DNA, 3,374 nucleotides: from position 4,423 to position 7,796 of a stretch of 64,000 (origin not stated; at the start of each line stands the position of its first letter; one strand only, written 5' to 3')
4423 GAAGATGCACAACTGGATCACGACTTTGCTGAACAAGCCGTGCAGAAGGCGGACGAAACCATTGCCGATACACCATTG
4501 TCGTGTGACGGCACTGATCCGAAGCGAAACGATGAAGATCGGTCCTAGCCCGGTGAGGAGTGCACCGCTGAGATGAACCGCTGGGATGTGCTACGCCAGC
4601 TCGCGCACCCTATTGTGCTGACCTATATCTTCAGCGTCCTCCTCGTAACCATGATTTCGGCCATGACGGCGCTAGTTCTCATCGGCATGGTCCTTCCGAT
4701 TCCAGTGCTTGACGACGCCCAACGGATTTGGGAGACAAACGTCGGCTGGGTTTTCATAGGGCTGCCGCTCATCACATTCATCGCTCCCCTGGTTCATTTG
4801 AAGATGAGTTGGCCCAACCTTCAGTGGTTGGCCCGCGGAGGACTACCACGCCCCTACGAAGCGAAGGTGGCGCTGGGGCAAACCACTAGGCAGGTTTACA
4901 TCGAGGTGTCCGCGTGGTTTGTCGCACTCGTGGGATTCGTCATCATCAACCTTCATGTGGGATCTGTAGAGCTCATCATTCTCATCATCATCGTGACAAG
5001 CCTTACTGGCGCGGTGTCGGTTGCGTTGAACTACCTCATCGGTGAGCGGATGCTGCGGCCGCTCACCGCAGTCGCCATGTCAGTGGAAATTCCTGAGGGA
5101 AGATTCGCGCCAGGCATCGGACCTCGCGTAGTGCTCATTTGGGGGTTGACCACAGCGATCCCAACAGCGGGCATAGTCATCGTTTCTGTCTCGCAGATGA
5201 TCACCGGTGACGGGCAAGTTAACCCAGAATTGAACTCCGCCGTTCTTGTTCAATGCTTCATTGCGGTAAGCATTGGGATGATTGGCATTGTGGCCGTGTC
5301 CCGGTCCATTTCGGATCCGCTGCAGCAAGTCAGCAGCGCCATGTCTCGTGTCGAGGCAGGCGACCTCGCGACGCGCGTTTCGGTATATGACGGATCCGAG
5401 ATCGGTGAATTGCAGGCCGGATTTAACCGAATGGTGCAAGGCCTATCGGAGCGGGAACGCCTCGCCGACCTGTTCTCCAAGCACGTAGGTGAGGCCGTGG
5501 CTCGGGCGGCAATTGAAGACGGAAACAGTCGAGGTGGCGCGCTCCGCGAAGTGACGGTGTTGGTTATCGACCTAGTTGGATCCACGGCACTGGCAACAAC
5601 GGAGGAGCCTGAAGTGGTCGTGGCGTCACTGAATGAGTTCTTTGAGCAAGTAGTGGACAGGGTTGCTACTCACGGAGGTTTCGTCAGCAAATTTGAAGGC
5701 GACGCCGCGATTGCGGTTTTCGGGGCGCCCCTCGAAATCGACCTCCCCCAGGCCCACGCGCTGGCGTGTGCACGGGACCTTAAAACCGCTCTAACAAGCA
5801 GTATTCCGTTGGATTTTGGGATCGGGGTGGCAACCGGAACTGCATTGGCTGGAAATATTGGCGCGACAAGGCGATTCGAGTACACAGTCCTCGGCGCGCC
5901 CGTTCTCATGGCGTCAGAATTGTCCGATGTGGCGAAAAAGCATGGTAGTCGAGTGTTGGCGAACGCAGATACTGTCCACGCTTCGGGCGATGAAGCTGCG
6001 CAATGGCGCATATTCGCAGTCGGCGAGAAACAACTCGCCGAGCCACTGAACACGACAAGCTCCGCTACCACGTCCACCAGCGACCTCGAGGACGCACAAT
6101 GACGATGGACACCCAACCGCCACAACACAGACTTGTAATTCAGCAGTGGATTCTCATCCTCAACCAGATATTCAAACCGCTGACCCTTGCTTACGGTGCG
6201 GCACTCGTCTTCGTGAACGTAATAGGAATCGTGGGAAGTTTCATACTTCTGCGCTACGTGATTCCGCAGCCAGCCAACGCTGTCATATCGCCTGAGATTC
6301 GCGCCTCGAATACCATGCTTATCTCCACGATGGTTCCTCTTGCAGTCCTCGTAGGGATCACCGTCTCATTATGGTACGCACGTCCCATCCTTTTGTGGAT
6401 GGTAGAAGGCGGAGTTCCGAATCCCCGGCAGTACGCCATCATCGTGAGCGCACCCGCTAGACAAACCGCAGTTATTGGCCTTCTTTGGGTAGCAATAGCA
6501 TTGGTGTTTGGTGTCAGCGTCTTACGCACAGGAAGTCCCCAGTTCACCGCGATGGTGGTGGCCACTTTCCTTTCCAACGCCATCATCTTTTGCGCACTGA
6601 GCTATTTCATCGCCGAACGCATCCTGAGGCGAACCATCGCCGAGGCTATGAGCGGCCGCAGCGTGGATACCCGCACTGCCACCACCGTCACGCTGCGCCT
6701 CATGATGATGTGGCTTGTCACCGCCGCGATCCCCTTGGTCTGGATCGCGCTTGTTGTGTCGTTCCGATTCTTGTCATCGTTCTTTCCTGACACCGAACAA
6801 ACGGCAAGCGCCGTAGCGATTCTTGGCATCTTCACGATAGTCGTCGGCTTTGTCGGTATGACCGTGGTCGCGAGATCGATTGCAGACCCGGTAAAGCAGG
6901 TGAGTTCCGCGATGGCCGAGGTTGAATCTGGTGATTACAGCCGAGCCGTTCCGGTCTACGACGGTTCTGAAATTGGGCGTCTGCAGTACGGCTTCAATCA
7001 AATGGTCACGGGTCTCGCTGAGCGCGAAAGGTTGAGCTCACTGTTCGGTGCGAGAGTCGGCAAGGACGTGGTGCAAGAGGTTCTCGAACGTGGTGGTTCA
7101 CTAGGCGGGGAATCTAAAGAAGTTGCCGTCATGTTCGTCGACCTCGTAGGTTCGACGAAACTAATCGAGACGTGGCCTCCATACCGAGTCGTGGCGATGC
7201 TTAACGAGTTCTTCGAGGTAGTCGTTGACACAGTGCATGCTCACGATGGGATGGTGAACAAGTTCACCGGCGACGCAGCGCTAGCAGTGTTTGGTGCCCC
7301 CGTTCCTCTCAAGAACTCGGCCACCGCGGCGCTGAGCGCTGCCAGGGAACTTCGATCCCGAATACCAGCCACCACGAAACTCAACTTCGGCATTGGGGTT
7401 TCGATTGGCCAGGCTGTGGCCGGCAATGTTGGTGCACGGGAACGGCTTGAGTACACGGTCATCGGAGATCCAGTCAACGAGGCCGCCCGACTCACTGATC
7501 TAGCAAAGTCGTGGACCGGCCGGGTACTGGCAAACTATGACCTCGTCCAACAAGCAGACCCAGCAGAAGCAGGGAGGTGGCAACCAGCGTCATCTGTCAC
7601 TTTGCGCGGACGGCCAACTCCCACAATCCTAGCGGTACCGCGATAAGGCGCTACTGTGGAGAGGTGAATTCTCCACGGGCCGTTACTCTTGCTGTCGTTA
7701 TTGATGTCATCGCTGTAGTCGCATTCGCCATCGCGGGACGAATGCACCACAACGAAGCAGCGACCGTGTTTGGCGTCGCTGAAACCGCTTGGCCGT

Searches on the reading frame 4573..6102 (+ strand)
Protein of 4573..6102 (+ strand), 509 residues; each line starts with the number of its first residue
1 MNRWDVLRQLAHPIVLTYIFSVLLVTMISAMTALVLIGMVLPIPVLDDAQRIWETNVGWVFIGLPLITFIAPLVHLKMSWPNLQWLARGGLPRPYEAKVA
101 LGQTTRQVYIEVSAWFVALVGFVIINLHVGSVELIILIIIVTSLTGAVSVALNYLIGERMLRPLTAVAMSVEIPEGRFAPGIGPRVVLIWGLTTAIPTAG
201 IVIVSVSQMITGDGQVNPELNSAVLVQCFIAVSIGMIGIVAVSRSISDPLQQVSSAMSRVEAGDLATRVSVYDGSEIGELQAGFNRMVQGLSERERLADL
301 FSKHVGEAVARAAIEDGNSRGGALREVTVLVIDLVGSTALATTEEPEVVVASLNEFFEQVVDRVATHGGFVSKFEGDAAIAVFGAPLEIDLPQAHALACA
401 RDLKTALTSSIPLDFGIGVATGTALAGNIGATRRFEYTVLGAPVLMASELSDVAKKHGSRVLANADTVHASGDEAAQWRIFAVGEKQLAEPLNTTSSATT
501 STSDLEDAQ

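Call 78: search_protein_families(library=pfam, proteins=[window:4573-6102:+], max_evalue=0.00001)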
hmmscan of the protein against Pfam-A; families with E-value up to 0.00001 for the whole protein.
window:4573-6102:+ (509 aa): 2 families
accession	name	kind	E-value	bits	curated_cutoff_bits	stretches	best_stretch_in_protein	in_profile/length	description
PF00672.30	HAMP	-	3.4e-14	53.3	25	1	242-292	2-52/53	HAMP domain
PF00211.25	Guanylate_cyc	-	7e-11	42.5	21.9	1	325-457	7-143/183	Adenylate and Guanylate cyclase catalytic domain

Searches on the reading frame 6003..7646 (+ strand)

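Call 78: search_protein_families(library=pfam, proteins=[window:6003-7646:+], max_evalue=0.00001)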
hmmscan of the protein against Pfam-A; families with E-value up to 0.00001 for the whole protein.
window:6003-7646:+ (547 aa): 2 families
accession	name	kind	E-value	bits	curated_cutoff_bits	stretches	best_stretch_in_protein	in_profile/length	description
PF00211.25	Guanylate_cyc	-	5.4e-14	52.6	21.9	1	371-502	6-141/183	Adenylate and Guanylate cyclase catalytic domain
PF00672.30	HAMP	-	8.4e-11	42.5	25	1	288-338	1-51/53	HAMP domain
